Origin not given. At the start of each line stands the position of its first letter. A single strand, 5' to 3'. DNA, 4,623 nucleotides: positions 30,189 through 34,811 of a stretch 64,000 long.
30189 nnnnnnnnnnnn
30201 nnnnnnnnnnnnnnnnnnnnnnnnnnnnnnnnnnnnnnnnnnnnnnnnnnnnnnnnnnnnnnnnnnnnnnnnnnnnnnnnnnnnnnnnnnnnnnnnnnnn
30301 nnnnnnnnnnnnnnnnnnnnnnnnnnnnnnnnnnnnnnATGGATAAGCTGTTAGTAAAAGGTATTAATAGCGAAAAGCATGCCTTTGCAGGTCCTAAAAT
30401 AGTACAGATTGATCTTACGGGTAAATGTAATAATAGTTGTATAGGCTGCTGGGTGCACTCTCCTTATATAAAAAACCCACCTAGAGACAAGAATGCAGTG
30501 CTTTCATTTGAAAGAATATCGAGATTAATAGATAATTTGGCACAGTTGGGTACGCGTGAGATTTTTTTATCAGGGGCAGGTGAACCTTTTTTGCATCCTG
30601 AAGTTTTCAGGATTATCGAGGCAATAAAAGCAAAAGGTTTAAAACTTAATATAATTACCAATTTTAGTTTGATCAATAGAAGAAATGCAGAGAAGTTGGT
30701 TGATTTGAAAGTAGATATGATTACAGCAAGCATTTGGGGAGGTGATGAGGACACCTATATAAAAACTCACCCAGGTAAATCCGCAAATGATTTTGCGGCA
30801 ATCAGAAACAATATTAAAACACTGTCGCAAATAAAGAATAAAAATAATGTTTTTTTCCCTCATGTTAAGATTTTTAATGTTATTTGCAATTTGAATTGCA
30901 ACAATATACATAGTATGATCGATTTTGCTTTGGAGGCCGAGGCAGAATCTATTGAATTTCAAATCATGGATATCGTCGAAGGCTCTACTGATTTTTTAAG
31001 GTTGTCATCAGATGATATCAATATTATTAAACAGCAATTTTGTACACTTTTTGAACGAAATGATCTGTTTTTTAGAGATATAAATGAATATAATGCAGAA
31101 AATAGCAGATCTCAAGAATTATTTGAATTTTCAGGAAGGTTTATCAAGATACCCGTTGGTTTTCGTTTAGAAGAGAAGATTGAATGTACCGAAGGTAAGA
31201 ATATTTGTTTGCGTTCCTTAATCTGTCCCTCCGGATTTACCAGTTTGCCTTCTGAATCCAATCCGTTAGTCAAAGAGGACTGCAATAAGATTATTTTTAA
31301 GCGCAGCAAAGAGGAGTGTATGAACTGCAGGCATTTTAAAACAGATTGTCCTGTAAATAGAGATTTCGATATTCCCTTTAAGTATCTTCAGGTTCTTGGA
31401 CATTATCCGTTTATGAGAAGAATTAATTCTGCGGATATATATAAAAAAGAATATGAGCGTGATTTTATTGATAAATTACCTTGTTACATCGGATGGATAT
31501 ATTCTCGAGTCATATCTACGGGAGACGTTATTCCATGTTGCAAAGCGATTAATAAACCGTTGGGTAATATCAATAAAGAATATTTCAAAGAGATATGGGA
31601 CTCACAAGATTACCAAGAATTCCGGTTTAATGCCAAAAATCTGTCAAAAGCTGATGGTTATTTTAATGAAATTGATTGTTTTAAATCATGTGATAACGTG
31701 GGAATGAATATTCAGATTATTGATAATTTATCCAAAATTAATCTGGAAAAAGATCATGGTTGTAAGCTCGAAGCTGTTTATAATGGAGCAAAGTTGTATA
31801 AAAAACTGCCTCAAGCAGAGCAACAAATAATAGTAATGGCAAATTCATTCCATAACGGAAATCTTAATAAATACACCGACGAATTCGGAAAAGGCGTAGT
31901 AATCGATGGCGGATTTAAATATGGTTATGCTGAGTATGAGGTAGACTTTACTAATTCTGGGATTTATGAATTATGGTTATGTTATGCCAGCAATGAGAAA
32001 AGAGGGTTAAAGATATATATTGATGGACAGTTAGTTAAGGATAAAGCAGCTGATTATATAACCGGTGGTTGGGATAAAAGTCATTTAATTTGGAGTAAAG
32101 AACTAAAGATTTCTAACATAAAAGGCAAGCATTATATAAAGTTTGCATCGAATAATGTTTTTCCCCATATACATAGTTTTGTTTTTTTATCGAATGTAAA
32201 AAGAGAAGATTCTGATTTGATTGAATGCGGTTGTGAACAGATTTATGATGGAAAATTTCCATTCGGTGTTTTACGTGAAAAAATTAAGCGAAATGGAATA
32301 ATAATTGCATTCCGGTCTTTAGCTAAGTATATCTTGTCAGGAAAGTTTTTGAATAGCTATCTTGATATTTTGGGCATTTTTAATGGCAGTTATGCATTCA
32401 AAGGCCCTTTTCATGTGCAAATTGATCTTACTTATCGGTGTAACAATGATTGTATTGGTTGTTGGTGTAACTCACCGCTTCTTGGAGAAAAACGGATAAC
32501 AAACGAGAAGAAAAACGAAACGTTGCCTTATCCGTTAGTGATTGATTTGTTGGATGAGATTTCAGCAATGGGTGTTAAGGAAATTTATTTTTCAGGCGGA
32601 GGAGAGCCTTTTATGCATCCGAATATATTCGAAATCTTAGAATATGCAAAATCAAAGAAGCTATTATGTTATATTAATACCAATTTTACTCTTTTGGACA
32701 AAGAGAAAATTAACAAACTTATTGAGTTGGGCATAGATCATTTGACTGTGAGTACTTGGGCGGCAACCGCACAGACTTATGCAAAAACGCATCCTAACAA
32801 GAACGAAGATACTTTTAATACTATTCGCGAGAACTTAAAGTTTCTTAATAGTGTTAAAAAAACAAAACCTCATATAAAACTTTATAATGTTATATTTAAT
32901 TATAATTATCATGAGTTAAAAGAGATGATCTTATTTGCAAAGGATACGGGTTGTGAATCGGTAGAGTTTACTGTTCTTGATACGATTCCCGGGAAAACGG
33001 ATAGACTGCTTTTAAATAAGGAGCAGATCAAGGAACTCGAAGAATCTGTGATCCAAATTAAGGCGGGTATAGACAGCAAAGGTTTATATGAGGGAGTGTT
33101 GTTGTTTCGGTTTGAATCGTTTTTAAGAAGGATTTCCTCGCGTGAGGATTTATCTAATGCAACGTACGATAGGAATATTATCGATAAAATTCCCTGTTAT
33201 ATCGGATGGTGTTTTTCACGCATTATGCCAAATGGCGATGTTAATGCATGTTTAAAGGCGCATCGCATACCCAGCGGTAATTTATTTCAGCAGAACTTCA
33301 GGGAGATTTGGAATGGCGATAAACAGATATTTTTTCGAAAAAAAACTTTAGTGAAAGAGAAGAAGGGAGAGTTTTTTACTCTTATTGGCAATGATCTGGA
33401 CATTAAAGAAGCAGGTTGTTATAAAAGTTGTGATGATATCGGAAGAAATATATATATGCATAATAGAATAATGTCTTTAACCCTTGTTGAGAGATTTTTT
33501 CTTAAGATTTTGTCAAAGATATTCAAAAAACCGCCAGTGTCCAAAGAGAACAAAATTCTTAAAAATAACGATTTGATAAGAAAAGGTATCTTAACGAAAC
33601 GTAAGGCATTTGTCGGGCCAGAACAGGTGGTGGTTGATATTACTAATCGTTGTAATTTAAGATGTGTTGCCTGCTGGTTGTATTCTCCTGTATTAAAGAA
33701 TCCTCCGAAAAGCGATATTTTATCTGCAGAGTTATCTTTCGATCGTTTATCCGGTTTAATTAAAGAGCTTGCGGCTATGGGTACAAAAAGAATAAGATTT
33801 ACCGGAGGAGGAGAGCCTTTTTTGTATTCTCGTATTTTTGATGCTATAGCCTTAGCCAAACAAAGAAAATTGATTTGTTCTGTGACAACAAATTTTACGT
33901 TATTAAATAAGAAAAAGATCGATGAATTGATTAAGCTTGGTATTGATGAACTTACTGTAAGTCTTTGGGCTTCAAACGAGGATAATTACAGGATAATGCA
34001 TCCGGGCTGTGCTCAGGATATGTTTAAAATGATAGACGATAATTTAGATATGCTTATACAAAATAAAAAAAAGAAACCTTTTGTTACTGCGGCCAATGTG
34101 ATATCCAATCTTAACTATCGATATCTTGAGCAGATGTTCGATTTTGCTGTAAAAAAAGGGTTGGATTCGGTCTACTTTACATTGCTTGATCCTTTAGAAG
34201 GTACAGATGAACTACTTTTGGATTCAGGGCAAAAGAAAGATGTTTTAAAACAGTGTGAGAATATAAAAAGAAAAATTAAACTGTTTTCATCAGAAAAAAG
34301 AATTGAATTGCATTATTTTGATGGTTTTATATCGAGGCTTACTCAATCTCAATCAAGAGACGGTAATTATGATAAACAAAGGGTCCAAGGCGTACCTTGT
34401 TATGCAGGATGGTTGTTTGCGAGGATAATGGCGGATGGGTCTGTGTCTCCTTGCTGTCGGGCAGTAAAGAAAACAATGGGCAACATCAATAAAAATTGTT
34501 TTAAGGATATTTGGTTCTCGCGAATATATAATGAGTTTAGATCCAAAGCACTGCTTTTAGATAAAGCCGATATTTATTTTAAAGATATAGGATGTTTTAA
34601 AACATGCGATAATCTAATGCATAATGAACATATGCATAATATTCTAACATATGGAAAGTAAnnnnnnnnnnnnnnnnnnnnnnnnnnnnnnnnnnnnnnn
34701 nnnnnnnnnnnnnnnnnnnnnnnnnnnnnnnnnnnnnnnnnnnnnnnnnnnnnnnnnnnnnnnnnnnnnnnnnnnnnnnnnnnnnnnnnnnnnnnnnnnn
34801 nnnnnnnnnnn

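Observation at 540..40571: Exceptional density of radical SAM domains in this window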

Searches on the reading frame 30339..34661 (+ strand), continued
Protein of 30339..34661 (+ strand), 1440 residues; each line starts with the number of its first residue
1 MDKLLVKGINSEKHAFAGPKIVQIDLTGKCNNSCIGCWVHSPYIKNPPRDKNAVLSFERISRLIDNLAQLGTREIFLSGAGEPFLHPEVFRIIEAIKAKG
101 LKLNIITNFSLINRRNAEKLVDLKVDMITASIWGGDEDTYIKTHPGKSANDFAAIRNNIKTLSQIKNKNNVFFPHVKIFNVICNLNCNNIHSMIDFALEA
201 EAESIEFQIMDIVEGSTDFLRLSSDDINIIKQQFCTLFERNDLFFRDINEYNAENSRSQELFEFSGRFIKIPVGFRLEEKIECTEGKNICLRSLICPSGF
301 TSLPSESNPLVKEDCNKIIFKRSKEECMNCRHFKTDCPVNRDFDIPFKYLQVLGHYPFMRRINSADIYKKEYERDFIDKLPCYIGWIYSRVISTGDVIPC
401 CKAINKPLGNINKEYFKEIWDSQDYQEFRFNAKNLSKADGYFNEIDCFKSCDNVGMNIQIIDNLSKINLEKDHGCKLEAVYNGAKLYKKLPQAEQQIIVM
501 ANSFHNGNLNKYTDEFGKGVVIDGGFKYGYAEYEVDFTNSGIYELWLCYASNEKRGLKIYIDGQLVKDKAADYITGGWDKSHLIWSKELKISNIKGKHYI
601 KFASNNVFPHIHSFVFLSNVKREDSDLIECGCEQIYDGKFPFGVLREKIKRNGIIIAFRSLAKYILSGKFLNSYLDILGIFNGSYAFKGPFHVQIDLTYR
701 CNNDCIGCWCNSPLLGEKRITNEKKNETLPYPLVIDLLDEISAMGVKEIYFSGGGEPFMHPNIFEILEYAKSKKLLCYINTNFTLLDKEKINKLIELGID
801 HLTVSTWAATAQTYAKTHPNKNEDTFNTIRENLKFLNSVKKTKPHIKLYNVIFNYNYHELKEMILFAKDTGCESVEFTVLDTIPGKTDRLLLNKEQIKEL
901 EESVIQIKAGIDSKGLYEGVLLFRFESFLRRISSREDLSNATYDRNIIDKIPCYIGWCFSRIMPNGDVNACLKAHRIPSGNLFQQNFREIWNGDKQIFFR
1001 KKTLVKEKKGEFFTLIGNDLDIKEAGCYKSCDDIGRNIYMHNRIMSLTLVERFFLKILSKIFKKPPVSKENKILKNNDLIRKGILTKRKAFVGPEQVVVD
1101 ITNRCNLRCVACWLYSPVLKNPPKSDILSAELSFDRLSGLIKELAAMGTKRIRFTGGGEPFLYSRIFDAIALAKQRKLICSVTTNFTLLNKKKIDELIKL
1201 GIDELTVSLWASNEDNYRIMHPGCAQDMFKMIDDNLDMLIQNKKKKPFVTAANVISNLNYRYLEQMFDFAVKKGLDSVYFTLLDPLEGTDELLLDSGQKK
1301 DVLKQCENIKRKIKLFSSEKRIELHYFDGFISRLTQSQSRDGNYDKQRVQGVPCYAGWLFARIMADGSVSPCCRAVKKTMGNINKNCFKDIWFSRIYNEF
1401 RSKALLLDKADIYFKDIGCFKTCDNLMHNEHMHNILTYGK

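Call 13: find_related_loci(query=window:30339-34658:+, collection=genome_contigs, flank=10000)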
Query window:30339-34658:+ (1440 aa) in genome_contigs; peptide patterns used: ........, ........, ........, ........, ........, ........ (x = any residue, [..] = any of these).
55 stretches matched a pattern; 47 encode a relative of the query (tblastn E <= 1e-3); 47 distinct loci.
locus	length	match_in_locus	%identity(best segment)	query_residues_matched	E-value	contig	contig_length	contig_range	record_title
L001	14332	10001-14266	54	1-1434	0e+0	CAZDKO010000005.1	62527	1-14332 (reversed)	MAG TPA_asm: uncultured bacterium isolate binchicken_co43_373 genome assembly, contig: NODE_535_length_62527_cov_13.5550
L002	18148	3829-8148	54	1-1437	0e+0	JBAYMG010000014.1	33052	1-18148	MAG: Candidatus Omnitrophota bacterium isolate SO_2016_LW1_34 scaffold01099_LW64-88_2016, whole genome shotgun sequence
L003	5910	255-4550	52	5-1440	0e+0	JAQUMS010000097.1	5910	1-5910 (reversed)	MAG: Candidatus Omnitrophota bacterium isolate STD1_16 NODE_48758_length_5910_cov_1.986339_Sandtown_D1, whole genome sho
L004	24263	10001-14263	44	5-1433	0e+0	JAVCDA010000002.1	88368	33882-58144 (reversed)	MAG: Candidatus Saelkia tenebricola isolate MAG_3300035698_749 Ga0374944_490806, whole genome shotgun sequence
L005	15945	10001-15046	45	2-1439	0e+0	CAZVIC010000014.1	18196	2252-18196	MAG TPA_asm: uncultured Planctomycetia bacterium isolate binchicken_co181_25 genome assembly, contig: NODE_5027_length_1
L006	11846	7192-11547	46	5-1433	0e+0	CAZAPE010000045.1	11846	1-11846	MAG TPA_asm: uncultured Planctomycetia bacterium isolate SRP256446_co1_212 genome assembly, contig: NODE_2646_length_118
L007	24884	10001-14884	44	2-1439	0e+0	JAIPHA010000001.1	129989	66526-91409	MAG: Candidatus Omnitrophota bacterium isolate Tobar13.5m-G63 Tobar13-5m-20mill-C19, whole genome shotgun sequence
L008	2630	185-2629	49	1-1434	0e+0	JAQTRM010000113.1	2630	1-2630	MAG: Candidatus Omnitrophota bacterium isolate STB_163 NODE_172222_length_2630_cov_6.881742_Sandtown_B, whole genome sho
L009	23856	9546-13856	56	1-1434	0e+0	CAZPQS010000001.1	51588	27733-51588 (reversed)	MAG TPA_asm: uncultured Planctomycetales bacterium isolate SRP323688_co1_149 genome assembly, contig: NODE_1253_length_5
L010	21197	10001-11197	62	4-1433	1e-143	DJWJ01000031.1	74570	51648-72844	MAG TPA_asm: Candidatus Omnitrophica bacterium UBA6233 UBA6233_contig_47519, whole genome shotgun sequence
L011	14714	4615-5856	51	4-1434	3e-133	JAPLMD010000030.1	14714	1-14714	MAG: Candidatus Omnitrophota bacterium isolate LacPavin_0920_SED5_MAG_41_13 LacPavin_0920_SED5_scaffold_2740631, whole g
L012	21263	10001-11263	52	6-1433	2e-132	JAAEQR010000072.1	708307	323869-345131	MAG: PVC group bacterium isolate Gpa_23 GpaG_CONTIG951873, whole genome shotgun sequence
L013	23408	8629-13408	47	8-1433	2e-132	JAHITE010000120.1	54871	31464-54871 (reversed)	MAG: Candidatus Omnitrophota bacterium isolate MM_PC_MetaG.mb.2 MM_PC_MetaG.mb.2_k141_1846696, whole genome shotgun sequ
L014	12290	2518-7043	54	2-1433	1e-132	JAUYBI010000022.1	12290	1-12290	MAG: Candidatus Omnitrophota bacterium isolate C19_metabat.bin.11_sub C19_k141_78267, whole genome shotgun sequence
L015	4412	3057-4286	51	4-1434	2e-135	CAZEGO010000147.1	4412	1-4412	MAG TPA_asm: uncultured Planctomycetia bacterium isolate SRP141376_co2_263 genome assembly, contig: NODE_31361_length_44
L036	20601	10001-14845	30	12-1440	9e-90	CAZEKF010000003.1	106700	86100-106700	MAG TPA_asm: uncultured Methanosarcinales archaeon isolate SRP200020_co7_100 genome assembly, contig: NODE_45_length_106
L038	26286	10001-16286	51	1-1433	3e-129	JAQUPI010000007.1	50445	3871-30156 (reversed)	MAG: Candidatus Omnitrophota bacterium isolate STD1_220 NODE_1303_length_50445_cov_4.713065_Sandtown_D1, whole genome sh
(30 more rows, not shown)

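Call 39: find_encoding_contigs(protein=P0001, flank=1000, max_places=3)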
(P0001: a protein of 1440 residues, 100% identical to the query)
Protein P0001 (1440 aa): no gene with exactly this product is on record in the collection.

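Call 62: search_protein_families(library=pfam, proteins=[L038:4700-5692:+, L038:5616-6704:+, L038:6701-7756:+, L038:14797-15885:+, L038:15900-16976:+, L038:16992-18038:+, L038:18051-19058:+, L038:19033-20391:+, L038:20549-21625:+, L038:21628-22602:+], max_evalue=0.0001)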
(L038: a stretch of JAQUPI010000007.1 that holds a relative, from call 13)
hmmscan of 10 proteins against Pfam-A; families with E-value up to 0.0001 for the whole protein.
L038:4700-5692:+ (330 aa): 2 families
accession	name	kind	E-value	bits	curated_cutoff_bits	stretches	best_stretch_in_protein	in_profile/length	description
PF04055.27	Radical_SAM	-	3.1e-26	93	29.5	1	11-172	2-166/166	Radical SAM superfamily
PF13186.11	SPASM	-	1.6e-10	41.6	21.5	1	258-314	1-64/67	Iron-sulfur cluster-binding domain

L038:5616-6704:+ (362 aa): 3 families
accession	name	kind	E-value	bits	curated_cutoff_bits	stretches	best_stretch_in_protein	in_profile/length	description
PF04055.27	Radical_SAM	-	2.9e-22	80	29.5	1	34-194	3-165/166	Radical SAM superfamily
PF13186.11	SPASM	-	1.3e-05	25.8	21.5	1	281-336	1-66/67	Iron-sulfur cluster-binding domain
PF13353.11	Fer4_12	-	3e-05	24.8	22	1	35-139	12-115/137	4Fe-4S single cluster domain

L038:6701-7756:+ (351 aa): 3 families
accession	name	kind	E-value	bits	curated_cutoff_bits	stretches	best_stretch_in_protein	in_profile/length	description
PF04055.27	Radical_SAM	-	8.8e-18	65.5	29.5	1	28-190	1-165/166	Radical SAM superfamily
PF13353.11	Fer4_12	-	4.3e-05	24.3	22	0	32-94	13-74/137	4Fe-4S single cluster domain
PF13186.11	SPASM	-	4.6e-05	24.1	21.5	0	280-331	5-66/67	Iron-sulfur cluster-binding domain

L038:14797-15885:+ (362 aa): 3 families
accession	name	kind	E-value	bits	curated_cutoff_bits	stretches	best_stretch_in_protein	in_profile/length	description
PF04055.27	Radical_SAM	-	7.3e-18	65.7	29.5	1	40-203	3-166/166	Radical SAM superfamily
PF13186.11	SPASM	-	6.7e-07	29.9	21.5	1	289-343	1-66/67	Iron-sulfur cluster-binding domain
PF13353.11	Fer4_12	-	3.7e-05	24.5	22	1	41-139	12-110/137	4Fe-4S single cluster domain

L038:15900-16976:+ (358 aa): 3 families
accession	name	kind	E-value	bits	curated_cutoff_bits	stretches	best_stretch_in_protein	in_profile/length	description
PF04055.27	Radical_SAM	-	1.1e-21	78.2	29.5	1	27-187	4-165/166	Radical SAM superfamily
PF13353.11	Fer4_12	-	1.3e-05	25.9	22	1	19-120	4-103/137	4Fe-4S single cluster domain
PF13186.11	SPASM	-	1.4e-05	25.7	21.5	1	278-329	6-66/67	Iron-sulfur cluster-binding domain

L038:16992-18038:+ (348 aa): 1 family
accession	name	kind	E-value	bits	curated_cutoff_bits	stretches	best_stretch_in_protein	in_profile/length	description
PF04055.27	Radical_SAM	-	2.8e-22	80.1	29.5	1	29-190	3-166/166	Radical SAM superfamily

L038:18051-19058:+ (335 aa): 3 families
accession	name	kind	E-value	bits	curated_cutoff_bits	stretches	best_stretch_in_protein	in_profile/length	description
PF04055.27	Radical_SAM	-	6.3e-19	69.2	29.5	1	18-179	4-166/166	Radical SAM superfamily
PF13186.11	SPASM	-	1.2e-07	32.3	21.5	1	265-320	1-66/67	Iron-sulfur cluster-binding domain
PF13353.11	Fer4_12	-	1.6e-06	28.9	22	1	17-126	11-120/137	4Fe-4S single cluster domain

L038:19033-20391:+ (452 aa): 6 families
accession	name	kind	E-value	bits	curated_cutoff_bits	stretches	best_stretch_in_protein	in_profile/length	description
PF13472.12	Lipase_GDSL_2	-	3e-18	67.4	32.9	1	59-187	1-133/178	GDSL-like Lipase/Acylhydrolase family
PF14559.12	TPR_19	-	3.4e-06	27.7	25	1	236-293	1-54/68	Tetratricopeptide repeat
PF00657.28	Lipase_GDSL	-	8.2e-06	26.5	23.6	0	57-133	1-89/208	GDSL-like Lipase/Acylhydrolase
PF07719.23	TPR_2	-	2e-05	24.8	27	0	235-259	10-34/34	Tetratricopeptide repeat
PF25182.1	NonGDSL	-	3.9e-05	23.5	80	0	50-135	22-109/220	Non-GDSL lipase-like family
PF13428.12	TPR_14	-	8.3e-05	23.3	23.5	0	232-261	7-36/44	Tetratricopeptide repeat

L038:20549-21625:+ (358 aa): 2 families
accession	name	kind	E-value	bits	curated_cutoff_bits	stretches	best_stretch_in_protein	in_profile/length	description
PF04055.27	Radical_SAM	-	1.8e-20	74.2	29.5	1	28-195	2-165/166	Radical SAM superfamily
PF13353.11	Fer4_12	-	2.1e-05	25.3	22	1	29-150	11-131/137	4Fe-4S single cluster domain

L038:21628-22602:+ (324 aa): 2 families
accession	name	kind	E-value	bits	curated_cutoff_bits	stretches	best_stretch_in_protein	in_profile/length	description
PF04055.27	Radical_SAM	-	1.2e-19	71.5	29.5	1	12-172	2-165/166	Radical SAM superfamily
PF13186.11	SPASM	-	2.6e-08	34.5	21.5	1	259-314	1-66/67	Iron-sulfur cluster-binding domain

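Call 70: search_protein_families(library=pfam, proteins=[L009:13871-15286:+], max_evalue=0.001)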
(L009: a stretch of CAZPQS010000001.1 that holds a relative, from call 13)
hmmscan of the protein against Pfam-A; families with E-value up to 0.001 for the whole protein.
L009:13871-15286:+ (472 aa): 1 family
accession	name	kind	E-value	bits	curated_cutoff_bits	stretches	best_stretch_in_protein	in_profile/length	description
PF04055.27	Radical_SAM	-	1.5e-06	28.9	29.5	1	35-170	26-166/166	Radical SAM superfamily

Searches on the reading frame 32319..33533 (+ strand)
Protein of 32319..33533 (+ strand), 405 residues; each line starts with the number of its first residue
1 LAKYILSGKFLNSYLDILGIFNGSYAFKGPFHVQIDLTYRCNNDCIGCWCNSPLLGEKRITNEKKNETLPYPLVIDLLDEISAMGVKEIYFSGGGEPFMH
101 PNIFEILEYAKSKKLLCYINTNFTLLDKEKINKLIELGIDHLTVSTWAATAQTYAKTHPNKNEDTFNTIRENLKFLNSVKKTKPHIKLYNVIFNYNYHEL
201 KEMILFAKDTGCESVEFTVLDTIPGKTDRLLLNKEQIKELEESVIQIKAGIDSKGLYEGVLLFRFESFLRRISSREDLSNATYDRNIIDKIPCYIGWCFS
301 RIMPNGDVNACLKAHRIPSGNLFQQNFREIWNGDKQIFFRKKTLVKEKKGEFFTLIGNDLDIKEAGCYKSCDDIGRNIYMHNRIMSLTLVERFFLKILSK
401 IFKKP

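Call 47: search_solved_structures(query=window:32319-33533:+, max_evalue=0.001)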
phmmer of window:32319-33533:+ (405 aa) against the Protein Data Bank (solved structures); distinct sequences matched with E-value up to 0.001: 5.
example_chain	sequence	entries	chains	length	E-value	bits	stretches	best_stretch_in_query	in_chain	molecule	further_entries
6c8v_A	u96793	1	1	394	7.8e-07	31.5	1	29-217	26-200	Coenzyme PQQ synthesis protein E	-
4m7t_A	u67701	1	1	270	9.2e-05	24.7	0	23-150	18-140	BtrN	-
4m7s_A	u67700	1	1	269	0.00025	23.3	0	33-150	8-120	BtrN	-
8hzv_A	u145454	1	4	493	0.00052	22.2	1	76-207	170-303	Radical S-Adenosyl-L-methionine Enzyme DesII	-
8hzy_A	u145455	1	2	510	0.00055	22.1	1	76-207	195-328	DesII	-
